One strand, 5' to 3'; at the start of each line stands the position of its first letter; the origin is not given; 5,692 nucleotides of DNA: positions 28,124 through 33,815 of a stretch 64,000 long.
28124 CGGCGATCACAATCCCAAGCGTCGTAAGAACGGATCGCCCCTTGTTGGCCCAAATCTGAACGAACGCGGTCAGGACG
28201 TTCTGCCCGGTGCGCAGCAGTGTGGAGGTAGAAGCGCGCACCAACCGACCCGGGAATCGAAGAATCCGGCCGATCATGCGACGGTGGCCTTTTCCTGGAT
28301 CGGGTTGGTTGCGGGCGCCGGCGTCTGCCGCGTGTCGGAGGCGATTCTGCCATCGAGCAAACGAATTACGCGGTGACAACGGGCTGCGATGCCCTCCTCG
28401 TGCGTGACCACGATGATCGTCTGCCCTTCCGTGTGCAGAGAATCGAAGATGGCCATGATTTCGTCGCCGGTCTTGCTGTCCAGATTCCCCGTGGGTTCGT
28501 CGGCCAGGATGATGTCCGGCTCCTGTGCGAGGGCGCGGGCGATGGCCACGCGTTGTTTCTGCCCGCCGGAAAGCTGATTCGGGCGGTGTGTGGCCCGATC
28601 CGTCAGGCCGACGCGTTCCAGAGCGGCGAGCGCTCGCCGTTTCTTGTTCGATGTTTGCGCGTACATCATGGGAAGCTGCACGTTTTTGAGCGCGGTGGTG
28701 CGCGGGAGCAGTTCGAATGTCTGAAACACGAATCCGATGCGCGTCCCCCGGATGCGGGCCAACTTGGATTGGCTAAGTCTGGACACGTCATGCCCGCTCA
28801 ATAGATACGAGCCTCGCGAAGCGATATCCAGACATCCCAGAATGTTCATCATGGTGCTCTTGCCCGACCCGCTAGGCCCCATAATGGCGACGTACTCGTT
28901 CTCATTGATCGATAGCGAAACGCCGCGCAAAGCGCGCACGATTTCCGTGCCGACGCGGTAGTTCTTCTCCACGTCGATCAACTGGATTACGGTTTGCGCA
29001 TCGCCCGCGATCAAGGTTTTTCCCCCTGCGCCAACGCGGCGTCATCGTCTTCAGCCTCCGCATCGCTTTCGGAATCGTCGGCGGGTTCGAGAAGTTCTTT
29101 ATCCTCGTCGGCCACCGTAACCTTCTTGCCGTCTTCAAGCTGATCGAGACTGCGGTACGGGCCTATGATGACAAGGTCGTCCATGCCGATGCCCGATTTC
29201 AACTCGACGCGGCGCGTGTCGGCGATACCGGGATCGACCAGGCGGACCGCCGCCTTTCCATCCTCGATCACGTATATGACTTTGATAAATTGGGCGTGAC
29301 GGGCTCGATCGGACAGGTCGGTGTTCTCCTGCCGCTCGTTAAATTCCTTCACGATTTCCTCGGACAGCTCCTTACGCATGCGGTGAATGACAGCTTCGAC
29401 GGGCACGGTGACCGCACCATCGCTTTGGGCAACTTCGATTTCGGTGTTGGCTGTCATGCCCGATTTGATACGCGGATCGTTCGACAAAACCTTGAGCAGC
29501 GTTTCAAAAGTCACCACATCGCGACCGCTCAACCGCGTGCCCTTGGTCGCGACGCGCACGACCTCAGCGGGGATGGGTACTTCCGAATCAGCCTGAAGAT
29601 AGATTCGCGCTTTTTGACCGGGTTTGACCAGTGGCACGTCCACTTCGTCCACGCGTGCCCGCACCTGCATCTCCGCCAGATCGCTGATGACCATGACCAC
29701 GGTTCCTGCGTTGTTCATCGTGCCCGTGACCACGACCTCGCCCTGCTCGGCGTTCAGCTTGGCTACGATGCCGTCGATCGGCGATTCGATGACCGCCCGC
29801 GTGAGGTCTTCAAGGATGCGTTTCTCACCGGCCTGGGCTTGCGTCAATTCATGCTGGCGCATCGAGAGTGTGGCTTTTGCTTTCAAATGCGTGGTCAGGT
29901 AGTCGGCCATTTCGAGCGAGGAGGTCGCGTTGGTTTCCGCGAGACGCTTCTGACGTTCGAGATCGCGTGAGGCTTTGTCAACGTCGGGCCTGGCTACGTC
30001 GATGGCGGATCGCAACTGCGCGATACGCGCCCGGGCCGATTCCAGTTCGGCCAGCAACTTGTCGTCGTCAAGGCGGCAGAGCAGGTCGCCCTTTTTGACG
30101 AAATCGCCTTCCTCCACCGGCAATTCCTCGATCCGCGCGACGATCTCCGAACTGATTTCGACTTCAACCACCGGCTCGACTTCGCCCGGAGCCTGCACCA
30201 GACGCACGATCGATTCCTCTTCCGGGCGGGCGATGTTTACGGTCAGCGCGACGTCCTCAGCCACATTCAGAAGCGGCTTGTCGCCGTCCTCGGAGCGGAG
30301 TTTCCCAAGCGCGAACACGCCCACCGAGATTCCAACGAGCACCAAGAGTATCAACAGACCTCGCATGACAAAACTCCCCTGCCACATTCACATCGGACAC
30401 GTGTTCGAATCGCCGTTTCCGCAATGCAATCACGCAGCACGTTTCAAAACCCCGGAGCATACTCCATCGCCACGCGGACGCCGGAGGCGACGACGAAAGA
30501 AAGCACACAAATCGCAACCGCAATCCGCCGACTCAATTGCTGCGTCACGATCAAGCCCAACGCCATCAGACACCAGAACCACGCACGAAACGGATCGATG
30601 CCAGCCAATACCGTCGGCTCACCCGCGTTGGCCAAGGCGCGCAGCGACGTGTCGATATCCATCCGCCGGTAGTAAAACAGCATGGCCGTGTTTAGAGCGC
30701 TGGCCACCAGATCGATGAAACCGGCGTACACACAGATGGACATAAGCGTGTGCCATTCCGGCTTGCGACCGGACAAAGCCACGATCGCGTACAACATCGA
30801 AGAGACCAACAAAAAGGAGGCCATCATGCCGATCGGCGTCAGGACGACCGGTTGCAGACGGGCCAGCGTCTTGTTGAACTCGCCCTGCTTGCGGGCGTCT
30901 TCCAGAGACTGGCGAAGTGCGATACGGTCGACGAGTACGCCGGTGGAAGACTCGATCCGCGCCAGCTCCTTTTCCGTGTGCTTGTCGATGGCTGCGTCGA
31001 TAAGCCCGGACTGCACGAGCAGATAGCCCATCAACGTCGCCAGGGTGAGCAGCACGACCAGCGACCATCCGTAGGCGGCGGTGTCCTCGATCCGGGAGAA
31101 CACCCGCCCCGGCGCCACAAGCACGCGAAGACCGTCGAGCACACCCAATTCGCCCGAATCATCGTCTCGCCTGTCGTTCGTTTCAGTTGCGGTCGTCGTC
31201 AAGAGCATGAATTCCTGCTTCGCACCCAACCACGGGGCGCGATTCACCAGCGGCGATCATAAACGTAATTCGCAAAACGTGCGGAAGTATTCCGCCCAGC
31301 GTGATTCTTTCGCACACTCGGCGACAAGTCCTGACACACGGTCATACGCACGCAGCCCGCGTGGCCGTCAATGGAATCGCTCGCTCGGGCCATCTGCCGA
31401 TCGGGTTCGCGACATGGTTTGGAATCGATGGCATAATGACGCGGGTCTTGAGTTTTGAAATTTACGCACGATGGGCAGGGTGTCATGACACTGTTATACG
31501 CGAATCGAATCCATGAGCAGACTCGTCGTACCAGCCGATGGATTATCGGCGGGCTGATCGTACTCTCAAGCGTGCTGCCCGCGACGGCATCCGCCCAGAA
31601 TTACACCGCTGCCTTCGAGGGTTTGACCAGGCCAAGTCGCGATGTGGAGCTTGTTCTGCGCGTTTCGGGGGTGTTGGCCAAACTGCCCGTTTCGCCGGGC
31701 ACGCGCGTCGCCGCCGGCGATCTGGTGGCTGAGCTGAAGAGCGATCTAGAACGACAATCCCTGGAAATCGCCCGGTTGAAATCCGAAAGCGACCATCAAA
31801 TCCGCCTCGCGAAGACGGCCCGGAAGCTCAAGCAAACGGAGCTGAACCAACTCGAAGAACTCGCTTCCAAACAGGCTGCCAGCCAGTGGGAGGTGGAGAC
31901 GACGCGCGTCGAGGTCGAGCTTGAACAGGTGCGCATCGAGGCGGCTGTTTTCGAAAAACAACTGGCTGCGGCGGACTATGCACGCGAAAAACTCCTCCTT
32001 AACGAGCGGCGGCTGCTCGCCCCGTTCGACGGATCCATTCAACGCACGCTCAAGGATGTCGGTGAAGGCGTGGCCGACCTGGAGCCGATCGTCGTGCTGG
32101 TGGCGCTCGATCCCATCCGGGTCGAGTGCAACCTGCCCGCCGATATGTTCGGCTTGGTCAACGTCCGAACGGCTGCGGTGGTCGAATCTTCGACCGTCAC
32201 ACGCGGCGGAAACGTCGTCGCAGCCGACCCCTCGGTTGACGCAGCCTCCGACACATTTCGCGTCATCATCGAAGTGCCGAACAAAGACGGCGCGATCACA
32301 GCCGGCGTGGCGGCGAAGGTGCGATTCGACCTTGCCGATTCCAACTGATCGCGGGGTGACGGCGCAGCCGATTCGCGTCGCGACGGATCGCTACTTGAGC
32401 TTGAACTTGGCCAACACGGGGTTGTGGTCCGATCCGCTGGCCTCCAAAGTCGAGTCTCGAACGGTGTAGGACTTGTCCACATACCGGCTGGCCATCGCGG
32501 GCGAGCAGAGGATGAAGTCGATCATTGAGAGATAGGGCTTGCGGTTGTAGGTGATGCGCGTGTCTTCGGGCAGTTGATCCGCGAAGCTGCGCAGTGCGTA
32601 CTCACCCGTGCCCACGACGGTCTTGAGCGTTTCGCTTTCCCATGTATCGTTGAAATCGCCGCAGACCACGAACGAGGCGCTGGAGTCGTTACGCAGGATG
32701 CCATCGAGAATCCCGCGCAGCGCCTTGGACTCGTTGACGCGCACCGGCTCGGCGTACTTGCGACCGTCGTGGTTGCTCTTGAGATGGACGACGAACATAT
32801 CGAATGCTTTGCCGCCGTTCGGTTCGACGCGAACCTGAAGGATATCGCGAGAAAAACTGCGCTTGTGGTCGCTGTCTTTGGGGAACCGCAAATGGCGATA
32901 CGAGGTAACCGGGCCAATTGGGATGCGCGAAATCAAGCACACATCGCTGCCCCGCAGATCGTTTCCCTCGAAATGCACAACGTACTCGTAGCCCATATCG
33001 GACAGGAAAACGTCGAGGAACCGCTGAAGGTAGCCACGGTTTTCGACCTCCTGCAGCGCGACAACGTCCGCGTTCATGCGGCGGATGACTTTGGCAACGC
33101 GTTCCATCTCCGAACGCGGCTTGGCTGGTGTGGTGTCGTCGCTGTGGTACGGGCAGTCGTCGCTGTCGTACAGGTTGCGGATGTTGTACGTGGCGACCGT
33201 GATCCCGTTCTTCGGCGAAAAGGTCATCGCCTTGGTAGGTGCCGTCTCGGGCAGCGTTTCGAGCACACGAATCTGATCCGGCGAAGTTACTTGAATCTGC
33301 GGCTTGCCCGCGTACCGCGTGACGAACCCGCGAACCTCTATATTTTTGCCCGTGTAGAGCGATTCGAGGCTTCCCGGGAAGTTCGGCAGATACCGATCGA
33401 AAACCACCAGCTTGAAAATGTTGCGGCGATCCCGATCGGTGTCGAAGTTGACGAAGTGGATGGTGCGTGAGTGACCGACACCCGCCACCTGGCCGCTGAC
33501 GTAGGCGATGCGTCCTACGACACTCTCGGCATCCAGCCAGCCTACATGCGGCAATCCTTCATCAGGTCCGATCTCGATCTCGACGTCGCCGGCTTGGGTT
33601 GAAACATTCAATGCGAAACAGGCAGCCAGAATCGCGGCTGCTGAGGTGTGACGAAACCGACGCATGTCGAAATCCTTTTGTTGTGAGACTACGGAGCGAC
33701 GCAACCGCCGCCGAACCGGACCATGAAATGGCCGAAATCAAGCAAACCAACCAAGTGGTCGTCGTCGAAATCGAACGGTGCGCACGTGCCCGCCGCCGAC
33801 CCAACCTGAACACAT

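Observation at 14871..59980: Possible cohesin-dockerin style extracellular assembly linking nucleases and giant adhesin-like proteins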

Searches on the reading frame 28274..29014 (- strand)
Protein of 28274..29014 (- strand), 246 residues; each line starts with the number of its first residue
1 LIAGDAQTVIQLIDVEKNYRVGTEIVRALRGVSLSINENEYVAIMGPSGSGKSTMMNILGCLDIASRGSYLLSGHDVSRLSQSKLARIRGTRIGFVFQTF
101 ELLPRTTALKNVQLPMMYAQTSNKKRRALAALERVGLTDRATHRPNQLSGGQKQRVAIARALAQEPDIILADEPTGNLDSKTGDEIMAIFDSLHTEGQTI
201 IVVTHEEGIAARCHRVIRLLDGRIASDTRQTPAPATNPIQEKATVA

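Call 21: search_protein_families(library=pfam, proteins=[window:28274-29014:-], max_evalue=0.001)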
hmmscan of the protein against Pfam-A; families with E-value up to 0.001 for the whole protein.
window:28274-29014:- (246 aa): 4 families
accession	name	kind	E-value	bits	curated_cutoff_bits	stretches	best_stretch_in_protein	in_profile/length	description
PF00005.33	ABC_tran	-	3.4e-34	118.8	25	1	29-175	1-136/137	ABC transporter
PF02463.25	SMC_N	-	8.5e-08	32.3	40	1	39-219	24-211/220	RecF/RecN/SMC N terminal domain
PF13304.12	AAA_21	-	8.6e-05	23.2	27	0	139-206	229-299/304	AAA domain, putative AbiEii toxin, Type IV TA system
PF13555.12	AAA_29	-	0.00032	20.8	27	1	31-56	14-39/61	P-loop containing region of AAA domain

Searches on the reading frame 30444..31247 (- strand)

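Call 21: search_protein_families(library=pfam, proteins=[window:30444-31247:-], max_evalue=0.001)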
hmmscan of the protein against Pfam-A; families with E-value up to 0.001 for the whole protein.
window:30444-31247:- (267 aa): 1 family
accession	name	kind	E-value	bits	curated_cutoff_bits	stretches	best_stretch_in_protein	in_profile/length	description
PF04893.22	Yip1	-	1.9e-12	47.9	28.6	1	41-254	2-166/173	Yip1 domain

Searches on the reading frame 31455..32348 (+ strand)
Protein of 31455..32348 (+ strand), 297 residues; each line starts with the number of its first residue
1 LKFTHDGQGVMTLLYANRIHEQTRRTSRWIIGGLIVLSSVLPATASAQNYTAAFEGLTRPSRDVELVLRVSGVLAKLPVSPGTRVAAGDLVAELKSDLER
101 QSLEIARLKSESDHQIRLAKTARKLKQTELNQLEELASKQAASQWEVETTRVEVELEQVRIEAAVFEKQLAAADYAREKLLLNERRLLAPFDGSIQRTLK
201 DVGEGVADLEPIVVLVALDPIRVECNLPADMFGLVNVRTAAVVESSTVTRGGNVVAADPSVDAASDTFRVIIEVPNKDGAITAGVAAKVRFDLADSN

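Call 21: search_protein_families(library=pfam, proteins=[window:31455-32348:+], max_evalue=0.001)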
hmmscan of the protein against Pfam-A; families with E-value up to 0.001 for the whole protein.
window:31455-32348:+ (297 aa): 2 families
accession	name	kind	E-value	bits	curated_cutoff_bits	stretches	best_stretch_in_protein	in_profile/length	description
PF13437.12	HlyD_3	-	8.5e-10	39.8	22.2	1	187-280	2-102/106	HlyD family secretion protein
PF16576.10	HlyD_D23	-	2.1e-08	34.1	30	1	66-285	22-212/214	Barrel-sandwich domain of CusB or HlyD membrane-fusion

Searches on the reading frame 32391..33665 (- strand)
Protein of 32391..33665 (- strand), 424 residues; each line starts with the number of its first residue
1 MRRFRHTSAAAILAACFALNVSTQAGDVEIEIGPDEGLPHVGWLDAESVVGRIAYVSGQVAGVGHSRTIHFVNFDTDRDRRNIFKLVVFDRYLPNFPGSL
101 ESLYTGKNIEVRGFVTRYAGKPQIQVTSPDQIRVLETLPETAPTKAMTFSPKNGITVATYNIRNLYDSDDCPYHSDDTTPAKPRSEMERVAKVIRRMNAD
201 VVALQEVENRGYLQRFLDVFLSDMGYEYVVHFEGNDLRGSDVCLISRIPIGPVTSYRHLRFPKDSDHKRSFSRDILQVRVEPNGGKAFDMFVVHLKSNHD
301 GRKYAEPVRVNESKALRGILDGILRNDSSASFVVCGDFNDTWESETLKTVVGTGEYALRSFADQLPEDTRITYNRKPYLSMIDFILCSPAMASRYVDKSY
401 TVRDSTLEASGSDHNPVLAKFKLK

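Call 5: search_protein_families(library=pfam, proteins=[window:32391-33665:-], max_evalue=0.01)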
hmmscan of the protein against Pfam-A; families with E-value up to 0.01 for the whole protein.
window:32391-33665:- (424 aa): 3 families
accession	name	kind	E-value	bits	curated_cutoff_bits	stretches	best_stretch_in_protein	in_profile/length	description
PF19580.5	Exo_endo_phos_3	-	7.4e-24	84.8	27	1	156-357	1-213/311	Endonuclease/Exonuclease/phosphatase family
PF03372.29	Exo_endo_phos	-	3.7e-19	69.8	24.5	1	158-414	1-225/225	Endonuclease/Exonuclease/phosphatase family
PF14529.12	Exo_endo_phos_2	-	1.2e-05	25.6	27.4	1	305-417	8-116/117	Endonuclease-reverse transcriptase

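Call 10: search_protein_families(library=ncbifam, proteins=[window:32391-33665:-], max_evalue=0.1)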
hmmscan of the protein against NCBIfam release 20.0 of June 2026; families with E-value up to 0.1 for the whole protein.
window:32391-33665:- (424 aa): 8 families
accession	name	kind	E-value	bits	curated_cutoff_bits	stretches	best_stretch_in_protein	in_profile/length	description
NF033681.1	ExeM_NucH_DNase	subfamily_domain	2.3e-13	49.9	300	1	92-397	176-500/546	ExeM/NucH family extracellular endonuclease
TIGR00633.1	xth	equivalog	8.5e-06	25.5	99.05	0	186-339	14-151/255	exodeoxyribonuclease III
NF033680.1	exonuc_ExeM-GG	exception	0.00012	20.3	1300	1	92-213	408-542/884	extracellular exonuclease ExeM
TIGR00195.1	exoDNase_III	equivalog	0.0002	21.1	182.55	0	184-340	12-149/254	exodeoxyribonuclease III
NF008733.0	PRK11756.1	equivalog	0.00048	19.4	280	0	184-304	12-123/269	exodeoxyribonuclease III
NF003842.0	PRK05421.1-4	equivalog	0.00049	19.6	144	0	328-424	175-258/259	endonuclease/exonuclease/phosphatase family protein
NF045851.1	mem_nucl_MnuA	subfamily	0.0031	17.5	185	1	158-210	2-44/317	MnuA family membrane nuclease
NF003840.0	PRK05421.1-2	equivalog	0.095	11.8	163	0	406-424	263-281/282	endonuclease/exonuclease/phosphatase family protein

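Call 58: search_solved_structures(query=window:32391-33665:-, max_evalue=0.01)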
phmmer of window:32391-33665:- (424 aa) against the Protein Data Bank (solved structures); distinct sequences matched with E-value up to 0.01: 0.
